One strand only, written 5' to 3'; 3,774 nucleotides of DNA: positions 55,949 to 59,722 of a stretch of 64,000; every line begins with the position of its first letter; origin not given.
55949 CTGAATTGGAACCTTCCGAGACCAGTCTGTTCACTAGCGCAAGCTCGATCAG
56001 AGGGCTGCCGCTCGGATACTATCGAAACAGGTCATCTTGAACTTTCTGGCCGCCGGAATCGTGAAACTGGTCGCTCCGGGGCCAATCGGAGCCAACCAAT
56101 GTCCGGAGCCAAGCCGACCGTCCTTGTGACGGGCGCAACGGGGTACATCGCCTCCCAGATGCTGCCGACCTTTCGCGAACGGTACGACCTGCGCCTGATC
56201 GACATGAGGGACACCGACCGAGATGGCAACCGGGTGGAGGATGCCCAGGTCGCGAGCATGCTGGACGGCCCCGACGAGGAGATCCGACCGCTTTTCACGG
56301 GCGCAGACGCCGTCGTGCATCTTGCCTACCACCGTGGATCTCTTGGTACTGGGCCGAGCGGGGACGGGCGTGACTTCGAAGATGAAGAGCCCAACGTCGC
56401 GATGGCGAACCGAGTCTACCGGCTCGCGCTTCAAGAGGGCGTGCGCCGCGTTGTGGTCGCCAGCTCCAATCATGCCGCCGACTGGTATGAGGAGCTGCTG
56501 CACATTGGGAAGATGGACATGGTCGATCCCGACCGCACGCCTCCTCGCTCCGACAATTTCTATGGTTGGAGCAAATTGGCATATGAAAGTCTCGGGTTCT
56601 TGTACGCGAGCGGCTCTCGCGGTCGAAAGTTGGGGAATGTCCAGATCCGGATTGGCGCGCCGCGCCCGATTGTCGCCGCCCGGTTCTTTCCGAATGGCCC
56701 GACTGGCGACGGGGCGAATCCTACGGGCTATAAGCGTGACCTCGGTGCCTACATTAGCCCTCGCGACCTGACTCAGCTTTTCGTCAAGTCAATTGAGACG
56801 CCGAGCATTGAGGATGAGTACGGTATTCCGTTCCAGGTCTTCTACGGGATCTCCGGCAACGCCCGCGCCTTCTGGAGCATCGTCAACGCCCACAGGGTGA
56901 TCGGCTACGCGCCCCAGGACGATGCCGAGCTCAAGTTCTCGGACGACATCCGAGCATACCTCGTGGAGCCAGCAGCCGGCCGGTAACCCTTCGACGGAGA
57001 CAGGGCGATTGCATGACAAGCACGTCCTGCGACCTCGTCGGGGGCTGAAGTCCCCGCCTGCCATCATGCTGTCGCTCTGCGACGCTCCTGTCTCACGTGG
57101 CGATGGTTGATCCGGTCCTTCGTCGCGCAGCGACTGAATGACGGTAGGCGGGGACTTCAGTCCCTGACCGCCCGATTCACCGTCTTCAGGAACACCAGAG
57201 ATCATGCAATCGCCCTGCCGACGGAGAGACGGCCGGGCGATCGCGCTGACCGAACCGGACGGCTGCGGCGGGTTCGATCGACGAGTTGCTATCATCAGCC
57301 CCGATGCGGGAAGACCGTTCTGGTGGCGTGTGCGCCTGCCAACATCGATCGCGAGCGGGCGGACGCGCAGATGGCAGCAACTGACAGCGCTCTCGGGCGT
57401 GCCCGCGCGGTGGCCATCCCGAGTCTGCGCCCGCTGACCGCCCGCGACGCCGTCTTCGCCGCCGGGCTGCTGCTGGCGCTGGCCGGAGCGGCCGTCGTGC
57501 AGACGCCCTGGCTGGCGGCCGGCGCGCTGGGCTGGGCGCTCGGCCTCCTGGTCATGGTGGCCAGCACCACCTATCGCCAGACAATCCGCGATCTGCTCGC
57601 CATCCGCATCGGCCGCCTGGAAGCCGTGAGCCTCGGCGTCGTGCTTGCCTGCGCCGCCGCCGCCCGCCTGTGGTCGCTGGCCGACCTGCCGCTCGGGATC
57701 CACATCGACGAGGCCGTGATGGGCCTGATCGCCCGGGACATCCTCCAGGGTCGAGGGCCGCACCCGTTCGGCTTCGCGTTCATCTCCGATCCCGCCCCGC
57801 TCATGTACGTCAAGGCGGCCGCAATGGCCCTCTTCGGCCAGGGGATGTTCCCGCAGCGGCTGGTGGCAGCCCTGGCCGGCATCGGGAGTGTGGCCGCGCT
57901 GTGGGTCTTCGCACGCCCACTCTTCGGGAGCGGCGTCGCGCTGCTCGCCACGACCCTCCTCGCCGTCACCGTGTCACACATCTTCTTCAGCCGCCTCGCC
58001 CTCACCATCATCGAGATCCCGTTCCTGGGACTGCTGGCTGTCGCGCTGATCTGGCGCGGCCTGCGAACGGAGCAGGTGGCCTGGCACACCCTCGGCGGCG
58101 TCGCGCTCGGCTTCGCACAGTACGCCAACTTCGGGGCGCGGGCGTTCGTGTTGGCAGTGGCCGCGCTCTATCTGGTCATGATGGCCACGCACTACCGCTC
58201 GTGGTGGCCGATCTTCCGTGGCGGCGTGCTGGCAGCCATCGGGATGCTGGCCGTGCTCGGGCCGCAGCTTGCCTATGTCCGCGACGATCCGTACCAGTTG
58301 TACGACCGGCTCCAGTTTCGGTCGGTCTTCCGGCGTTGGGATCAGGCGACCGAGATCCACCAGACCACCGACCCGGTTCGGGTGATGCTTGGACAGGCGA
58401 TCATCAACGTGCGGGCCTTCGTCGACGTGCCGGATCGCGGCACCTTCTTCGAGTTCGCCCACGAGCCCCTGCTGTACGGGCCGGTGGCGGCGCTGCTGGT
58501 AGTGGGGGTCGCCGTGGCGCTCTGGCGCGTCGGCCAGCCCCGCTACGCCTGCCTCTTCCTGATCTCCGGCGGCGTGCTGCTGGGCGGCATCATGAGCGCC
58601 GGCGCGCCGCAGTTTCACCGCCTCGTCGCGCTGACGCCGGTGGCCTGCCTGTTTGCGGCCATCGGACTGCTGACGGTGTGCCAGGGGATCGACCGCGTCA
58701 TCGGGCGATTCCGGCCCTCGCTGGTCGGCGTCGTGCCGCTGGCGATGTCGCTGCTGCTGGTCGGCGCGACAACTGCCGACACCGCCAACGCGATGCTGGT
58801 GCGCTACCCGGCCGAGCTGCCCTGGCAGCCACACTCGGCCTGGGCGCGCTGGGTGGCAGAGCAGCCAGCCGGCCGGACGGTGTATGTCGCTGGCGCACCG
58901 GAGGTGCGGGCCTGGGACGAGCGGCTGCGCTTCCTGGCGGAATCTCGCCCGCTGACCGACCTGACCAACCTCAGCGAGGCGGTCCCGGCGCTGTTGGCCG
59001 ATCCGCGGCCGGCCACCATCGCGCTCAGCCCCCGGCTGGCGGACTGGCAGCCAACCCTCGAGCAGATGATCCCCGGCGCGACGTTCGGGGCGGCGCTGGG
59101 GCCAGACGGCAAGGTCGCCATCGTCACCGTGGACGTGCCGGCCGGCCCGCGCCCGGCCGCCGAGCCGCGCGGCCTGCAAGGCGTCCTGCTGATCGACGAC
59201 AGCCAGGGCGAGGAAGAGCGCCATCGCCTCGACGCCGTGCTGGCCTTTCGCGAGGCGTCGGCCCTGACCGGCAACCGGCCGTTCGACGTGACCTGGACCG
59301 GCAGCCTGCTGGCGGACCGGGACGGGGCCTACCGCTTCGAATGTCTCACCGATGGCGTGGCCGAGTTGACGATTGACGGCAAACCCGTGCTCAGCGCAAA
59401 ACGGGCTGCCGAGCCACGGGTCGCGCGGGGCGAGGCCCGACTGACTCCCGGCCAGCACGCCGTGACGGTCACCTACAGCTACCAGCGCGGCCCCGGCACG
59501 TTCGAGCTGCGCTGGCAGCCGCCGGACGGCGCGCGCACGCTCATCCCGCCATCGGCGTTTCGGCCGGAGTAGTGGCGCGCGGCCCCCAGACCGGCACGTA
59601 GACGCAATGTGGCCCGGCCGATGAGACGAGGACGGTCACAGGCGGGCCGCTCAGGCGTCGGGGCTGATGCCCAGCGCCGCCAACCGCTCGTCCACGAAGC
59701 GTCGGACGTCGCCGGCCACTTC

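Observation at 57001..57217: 217-bp MITE-like insertion with perfect 16-bp TIRs and a 9-bp target-site duplication upstream of the GT39-PA14 gene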

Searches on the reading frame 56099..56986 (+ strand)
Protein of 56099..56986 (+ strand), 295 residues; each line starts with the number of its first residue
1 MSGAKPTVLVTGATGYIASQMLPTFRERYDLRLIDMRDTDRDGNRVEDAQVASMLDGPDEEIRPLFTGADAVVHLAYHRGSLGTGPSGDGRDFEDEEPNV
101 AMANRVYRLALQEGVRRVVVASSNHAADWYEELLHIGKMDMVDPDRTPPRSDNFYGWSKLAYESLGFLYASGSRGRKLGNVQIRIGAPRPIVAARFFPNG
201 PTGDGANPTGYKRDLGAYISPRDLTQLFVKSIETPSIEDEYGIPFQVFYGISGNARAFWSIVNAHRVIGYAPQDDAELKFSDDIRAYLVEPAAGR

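Call 13: find_encoding_contigs(protein=window:56099-56986:+, flank=10000, max_places=10)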
Protein window:56099-56986:+ (295 aa): no gene with exactly this product is on record in the collection.

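Call 14: search_protein_families(library=pfam, proteins=[window:56099-56986:+])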
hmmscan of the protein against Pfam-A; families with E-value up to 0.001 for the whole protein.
window:56099-56986:+ (295 aa): 2 families
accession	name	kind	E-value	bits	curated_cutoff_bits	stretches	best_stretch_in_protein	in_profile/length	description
PF01370.27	Epimerase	-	8.7e-12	45.4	20.9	1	8-166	1-153/240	NAD dependent epimerase/dehydratase family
PF13460.12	NAD_binding_10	-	2e-05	25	27.2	1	12-128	1-103/184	NAD(P)H-binding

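Call 15: find_homologous_proteins(query=window:56099-56986:+, max_evalue=1e-30)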
Query window:56099-56986:+ (295 aa): 4652 proteins with E <= 1e-30 among 7670 candidates; the best 120 are listed.
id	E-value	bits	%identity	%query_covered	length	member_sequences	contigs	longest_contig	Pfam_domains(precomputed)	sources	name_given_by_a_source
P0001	7.8e-197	670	100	100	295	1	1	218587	PF13460.13,PF01370.28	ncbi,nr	ncbi:MAG: NAD(P)-dependent oxidoreductase [Chloroflexi bacterium]|nr:NAD(P)-dependent oxidoreductase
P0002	4.7e-174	595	89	98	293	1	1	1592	PF13460.13,PF01370.28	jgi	jgi:nucleoside-diphosphate-sugar epimerase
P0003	1.6e-172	590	89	98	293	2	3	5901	PF13460.13,PF01370.28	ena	-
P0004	2.0e-165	567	83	99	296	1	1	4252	PF13460.13,PF01370.28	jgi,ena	-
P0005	2.5e-165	567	85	99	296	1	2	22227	PF13460.13,PF01370.28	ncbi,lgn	ncbi:MAG: NAD-dependent epimerase/dehydratase family protein [Chloroflexota bacterium]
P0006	8.7e-163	558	83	98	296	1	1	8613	PF13460.13,PF01370.28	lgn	-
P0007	3.2e-160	550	81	99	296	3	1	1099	PF13460.13,PF01370.28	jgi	jgi:nucleoside-diphosphate-sugar epimerase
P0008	1.5e-159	548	82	98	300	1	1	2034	PF13460.13,PF01370.28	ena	-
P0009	3.0e-159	547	80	99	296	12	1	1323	PF01370.28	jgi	-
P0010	5.2e-159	546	81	98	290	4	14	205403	PF13460.13,PF01370.28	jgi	jgi:nucleoside-diphosphate-sugar epimerase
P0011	2.1e-158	544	81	99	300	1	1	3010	PF13460.13,PF01370.28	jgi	-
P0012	1.4e-157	541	79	99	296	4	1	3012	PF13460.13,PF01370.28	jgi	jgi:nucleoside-diphosphate-sugar epimerase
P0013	2.4e-157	541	81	99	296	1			PF01370.28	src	-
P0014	3.1e-157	540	79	100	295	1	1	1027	PF13460.13,PF01370.28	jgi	jgi:uronate dehydrogenase/NAD+ dependent glucose-6-phosphate dehydrogenase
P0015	4.2e-156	537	80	99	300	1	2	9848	PF13460.13,PF01370.28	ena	-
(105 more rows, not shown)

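Call 16: find_encoding_contigs(protein=P0001, flank=10000, max_places=4)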
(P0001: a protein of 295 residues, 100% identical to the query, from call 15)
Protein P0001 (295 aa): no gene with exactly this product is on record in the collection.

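Call 17: find_encoding_contigs(protein=P0005, flank=10000, max_places=4)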
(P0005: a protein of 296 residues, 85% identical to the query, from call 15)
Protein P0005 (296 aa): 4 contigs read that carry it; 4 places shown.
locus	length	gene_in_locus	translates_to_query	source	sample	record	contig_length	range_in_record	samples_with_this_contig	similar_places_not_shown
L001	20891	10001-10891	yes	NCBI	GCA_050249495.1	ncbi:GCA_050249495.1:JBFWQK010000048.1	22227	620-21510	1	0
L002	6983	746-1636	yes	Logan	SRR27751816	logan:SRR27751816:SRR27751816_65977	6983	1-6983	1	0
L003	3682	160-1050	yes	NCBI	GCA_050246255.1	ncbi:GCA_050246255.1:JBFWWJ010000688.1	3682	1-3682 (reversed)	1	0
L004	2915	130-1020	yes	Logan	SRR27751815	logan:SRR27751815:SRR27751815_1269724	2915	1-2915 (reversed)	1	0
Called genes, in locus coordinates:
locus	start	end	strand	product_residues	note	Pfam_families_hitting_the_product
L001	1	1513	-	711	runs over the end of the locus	PF07697:7TMR-HDED, PF07698:7TM-7TMR_HD, PF01966:HD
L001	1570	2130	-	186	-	PF09424:YqeY, PF02637:GatB_Yqey (faint)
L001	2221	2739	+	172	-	-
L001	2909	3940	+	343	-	PF16697:Yop-YscD_cpl, PF00498:FHA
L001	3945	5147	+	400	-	PF16697:Yop-YscD_cpl, PF00498:FHA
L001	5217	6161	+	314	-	PF00072:Response_reg, PF00990:GGDEF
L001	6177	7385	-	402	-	PF02746:MR_MLE_N, PF13378:MR_MLE_C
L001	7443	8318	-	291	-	PF04909:Amidohydro_2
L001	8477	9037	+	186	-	PF13238:AAA_18 (weak), PF13671:AAA_33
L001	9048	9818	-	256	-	PF00106:adh_short, PF23441:SDR, PF03435:Sacchrp_dh_NADP (faint), PF08659:KR, PF13561:adh_short_C2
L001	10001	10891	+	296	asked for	PF01370:Epimerase, PF13460:NAD_binding_10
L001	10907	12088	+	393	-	PF13472:Lipase_GDSL_2 (faint), PF16822:ALGX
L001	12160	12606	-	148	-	PF05168:HEPN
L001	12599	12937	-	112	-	-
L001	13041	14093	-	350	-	PF13449:Phytase-like (faint), PF17170:DUF5128 (faint), PF24684:Vgb_lyase, PF25021:TEN_NHL (faint), PF06977:SdiA-regulated (faint), PF08450:SGL (faint), PF06739:SBBP (faint), PF01436:NHL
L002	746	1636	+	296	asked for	PF01370:Epimerase, PF13460:NAD_binding_10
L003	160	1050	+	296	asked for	PF01370:Epimerase, PF13460:NAD_binding_10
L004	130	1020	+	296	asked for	PF01370:Epimerase, PF13460:NAD_binding_10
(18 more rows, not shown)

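Call 18: find_encoding_contigs(protein=P0010, flank=10000, max_places=6)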
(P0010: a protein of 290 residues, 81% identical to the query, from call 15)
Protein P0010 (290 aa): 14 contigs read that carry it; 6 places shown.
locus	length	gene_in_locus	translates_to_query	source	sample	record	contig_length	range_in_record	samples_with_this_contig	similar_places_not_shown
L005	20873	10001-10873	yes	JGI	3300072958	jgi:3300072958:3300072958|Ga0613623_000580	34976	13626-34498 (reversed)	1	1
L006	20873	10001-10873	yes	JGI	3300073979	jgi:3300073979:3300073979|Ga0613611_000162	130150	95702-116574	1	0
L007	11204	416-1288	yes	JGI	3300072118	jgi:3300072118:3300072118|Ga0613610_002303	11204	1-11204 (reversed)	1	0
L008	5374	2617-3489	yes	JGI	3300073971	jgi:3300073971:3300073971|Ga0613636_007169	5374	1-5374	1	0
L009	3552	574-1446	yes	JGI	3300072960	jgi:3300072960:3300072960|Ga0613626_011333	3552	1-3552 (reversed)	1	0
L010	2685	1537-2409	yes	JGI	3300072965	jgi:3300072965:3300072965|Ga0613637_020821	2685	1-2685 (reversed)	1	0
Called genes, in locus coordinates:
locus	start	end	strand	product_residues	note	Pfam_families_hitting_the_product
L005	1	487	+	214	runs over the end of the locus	PF01656:CbiA, PF10609:ParA, PF13614:AAA_31 (weak)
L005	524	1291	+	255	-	PF00483:NTP_transferase, PF12804:NTP_transf_3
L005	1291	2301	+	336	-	PF01073:3Beta_HSD, PF01370:Epimerase, PF02719:Polysacc_synt_2, PF04321:RmlD_sub_bind, PF07993:NAD_binding_4, PF13460:NAD_binding_10, PF16363:GDP_Man_Dehyd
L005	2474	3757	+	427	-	PF00709:Adenylsucc_synt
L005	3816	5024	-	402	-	PF02746:MR_MLE_N, PF13378:MR_MLE_C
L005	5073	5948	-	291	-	PF04909:Amidohydro_2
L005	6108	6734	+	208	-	-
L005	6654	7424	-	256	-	PF00106:adh_short, PF23441:SDR (weak), PF03435:Sacchrp_dh_NADP (faint), PF08659:KR, PF13561:adh_short_C2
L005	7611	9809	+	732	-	PF13231:PMT_2 (weak), PF07691:PA14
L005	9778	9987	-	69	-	-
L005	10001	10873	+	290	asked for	PF01370:Epimerase, PF13460:NAD_binding_10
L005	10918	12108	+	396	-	PF13472:Lipase_GDSL_2 (faint), PF16822:ALGX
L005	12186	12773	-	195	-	PF11290:DUF3090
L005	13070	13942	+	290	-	PF00188:CAP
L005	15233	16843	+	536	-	PF01019:G_glu_transpept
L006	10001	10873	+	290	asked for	PF01370:Epimerase, PF13460:NAD_binding_10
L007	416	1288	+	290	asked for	PF01370:Epimerase, PF13460:NAD_binding_10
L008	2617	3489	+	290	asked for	PF01370:Epimerase, PF13460:NAD_binding_10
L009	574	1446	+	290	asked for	PF01370:Epimerase, PF13460:NAD_binding_10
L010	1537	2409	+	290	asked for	PF01370:Epimerase, PF13460:NAD_binding_10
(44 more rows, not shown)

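Call 30: find_encoding_contigs(protein=P0003, flank=10000, max_places=4)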
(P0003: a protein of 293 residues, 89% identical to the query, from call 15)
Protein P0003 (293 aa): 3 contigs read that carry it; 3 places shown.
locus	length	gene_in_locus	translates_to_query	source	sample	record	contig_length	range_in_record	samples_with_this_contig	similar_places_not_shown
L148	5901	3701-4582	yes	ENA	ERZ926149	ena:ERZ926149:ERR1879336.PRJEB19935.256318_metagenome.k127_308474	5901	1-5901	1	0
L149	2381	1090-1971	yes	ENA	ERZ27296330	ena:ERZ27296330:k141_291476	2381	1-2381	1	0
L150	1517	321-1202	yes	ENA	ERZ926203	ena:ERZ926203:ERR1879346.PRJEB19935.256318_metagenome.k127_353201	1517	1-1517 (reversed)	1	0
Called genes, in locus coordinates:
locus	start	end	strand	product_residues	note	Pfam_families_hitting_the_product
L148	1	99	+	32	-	?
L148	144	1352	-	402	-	PF02746:MR_MLE_N, PF13378:MR_MLE_C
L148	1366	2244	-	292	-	PF04909:Amidohydro_2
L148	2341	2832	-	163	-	-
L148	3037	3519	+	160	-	PF01370:Epimerase, PF13460:NAD_binding_10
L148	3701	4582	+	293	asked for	PF01370:Epimerase, PF13460:NAD_binding_10 (weak)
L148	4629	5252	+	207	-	-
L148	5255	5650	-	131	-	-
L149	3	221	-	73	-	?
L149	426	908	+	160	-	PF01370:Epimerase, PF13460:NAD_binding_10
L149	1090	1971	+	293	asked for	PF01370:Epimerase, PF13460:NAD_binding_10 (weak)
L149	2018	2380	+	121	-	?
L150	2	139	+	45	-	?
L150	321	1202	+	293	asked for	PF01370:Epimerase, PF13460:NAD_binding_10 (weak)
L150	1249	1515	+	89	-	?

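Call 31: find_encoding_contigs(protein=P0006, flank=10000, max_places=3)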
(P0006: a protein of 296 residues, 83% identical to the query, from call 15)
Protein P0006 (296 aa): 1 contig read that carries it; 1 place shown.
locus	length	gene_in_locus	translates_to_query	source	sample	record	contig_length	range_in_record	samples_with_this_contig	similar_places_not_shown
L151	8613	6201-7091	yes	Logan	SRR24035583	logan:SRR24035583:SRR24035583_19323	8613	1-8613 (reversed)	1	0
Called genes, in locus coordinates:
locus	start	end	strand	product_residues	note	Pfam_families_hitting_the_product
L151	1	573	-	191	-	?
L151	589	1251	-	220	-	PF25842:NfeD_TM (weak)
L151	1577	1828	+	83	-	-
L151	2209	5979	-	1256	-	PF13231:PMT_2, PF07691:PA14 (weak), PF01436:NHL (faint), PF24684:Vgb_lyase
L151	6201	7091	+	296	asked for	PF01370:Epimerase, PF13460:NAD_binding_10 (weak)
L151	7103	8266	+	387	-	PF13472:Lipase_GDSL_2, PF16822:ALGX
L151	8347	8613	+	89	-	?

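Call 64: list_cluster_members(proteins=[P0001, P0121])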
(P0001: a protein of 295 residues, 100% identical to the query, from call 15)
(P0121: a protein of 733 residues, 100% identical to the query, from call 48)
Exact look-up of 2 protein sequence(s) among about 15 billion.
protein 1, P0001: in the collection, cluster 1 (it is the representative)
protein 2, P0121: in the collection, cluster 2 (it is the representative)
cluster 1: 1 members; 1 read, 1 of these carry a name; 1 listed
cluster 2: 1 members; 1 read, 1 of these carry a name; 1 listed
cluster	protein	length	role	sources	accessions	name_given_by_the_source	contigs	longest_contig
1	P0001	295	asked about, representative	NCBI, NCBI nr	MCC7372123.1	MAG: NAD(P)-dependent oxidoreductase [Chloroflexi bacterium] | NAD(P)-dependent oxidoreductase [Chloroflexota bacterium]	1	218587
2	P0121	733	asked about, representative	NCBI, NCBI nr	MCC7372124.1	MAG: glycosyltransferase family 39 protein [Chloroflexi bacterium] | glycosyltransferase family 39 protein [Chloroflexota bacterium]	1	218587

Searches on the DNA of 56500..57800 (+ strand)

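Call 6: search_rna_families(source=window, start=56500, end=57800, threshold=evalue, max_evalue=10)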
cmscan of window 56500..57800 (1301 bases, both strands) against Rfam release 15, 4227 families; matches with E-value up to 10: 2.
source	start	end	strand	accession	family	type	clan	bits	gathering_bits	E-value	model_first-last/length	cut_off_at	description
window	56884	56971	-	RF03357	mir-1842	Gene; miRNA;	-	16.3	81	7.9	1-60/60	no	mir-1842 microRNA precursor family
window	57538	57613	-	RF01276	sR53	Gene; snRNA; snoRNA; CD-box;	-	13.1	49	3.9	1-60/60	no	Small nucleolar RNA sR53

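Call 63: search_dna_similar(query=window:57001-57217:+, collection=plasmids, mode=distant, max_evalue=0.01, max_rows=15)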
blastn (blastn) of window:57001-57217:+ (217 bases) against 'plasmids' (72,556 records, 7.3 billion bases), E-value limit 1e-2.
No match.

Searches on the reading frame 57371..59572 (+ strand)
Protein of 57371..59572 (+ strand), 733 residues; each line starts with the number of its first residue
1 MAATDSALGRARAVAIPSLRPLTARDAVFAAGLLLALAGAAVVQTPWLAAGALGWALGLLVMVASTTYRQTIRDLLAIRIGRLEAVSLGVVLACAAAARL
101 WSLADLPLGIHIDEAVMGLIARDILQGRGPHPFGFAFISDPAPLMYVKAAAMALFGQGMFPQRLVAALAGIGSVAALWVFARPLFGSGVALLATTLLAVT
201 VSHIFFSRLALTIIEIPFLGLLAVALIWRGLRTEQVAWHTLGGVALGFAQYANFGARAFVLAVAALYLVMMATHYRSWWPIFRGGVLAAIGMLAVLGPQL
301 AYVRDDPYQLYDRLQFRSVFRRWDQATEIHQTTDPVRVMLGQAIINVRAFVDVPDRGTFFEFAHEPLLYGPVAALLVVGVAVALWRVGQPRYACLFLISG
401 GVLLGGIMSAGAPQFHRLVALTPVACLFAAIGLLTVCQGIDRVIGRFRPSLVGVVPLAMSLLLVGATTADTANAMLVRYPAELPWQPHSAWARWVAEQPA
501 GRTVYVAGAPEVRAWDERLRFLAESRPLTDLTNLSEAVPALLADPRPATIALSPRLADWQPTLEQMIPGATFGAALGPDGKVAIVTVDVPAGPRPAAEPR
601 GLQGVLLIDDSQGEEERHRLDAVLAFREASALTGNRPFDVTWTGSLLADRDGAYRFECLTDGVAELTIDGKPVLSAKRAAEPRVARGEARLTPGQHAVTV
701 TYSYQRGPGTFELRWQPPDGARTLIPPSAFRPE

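Call 14: search_protein_families(library=pfam, proteins=[window:57371-59572:+])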
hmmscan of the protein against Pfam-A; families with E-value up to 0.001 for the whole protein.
window:57371-59572:+ (733 aa): 2 families
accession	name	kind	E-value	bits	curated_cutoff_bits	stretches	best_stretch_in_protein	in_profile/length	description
PF13231.12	PMT_2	-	6.3e-10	39.9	26.1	1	145-294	7-156/160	Dolichyl-phosphate-mannose-protein mannosyltransferase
PF07691.17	PA14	-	4.2e-09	36.8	24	1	635-727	43-145/147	PA14 domain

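Call 48: find_homologous_proteins(query=window:57371-59572:+, max_evalue=1e-60)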
Query window:57371-59572:+ (733 aa): 13 proteins with E <= 1e-60 among 8000 candidates.
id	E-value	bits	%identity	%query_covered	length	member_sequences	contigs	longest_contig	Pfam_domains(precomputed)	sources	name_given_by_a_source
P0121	0.0e+0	1609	100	100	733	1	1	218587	PF07691.18,PF13231.13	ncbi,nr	ncbi:MAG: glycosyltransferase family 39 protein [Chloroflexi bacterium]|nr:glycosyltransferase famil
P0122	0.0e+0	1159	71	100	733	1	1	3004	PF07691.18,PF13231.13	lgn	-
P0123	4.0e-244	830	56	99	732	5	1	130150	PF07691.18,PF13231.13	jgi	jgi:4-amino-4-deoxy-L-arabinose transferase-like glycosyltransferase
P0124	1.2e-209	716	52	97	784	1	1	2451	PF07691.18,PF13231.13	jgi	jgi:4-amino-4-deoxy-L-arabinose transferase-like glycosyltransferase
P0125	6.5e-209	714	50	97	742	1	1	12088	PF07691.18,PF02366.25,PF13231.13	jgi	jgi:4-amino-4-deoxy-L-arabinose transferase-like glycosyltransferase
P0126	7.7e-205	701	50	97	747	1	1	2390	PF07691.18,PF13231.13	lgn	-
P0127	1.9e-201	689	49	93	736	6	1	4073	PF07691.18,PF13231.13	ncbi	-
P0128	7.1e-198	678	48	95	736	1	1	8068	PF07691.18,PF02366.25,PF13231.13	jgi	-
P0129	1.7e-194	666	49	89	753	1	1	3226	PF02366.25,PF13231.13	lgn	-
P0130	1.8e-194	666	49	94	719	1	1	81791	PF07691.18,PF13231.13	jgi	jgi:hypothetical protein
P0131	5.9e-192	658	48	95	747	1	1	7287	PF13231.13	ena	-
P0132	1.1e-179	617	46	98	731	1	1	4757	PF07691.18,PF13231.13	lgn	-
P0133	2.0e-120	422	54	52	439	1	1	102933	PF13231.13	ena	-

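Call 49: find_encoding_contigs(protein=P0122, flank=10000, max_places=3)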
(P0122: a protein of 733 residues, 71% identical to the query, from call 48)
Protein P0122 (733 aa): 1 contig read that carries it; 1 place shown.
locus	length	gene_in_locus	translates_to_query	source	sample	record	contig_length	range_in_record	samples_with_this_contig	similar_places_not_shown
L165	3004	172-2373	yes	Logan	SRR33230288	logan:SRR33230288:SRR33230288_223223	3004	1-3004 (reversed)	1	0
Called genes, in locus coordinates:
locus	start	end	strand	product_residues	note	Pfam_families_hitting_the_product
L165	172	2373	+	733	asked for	PF13231:PMT_2, PF07691:PA14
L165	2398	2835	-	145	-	PF05168:HEPN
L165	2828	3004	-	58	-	?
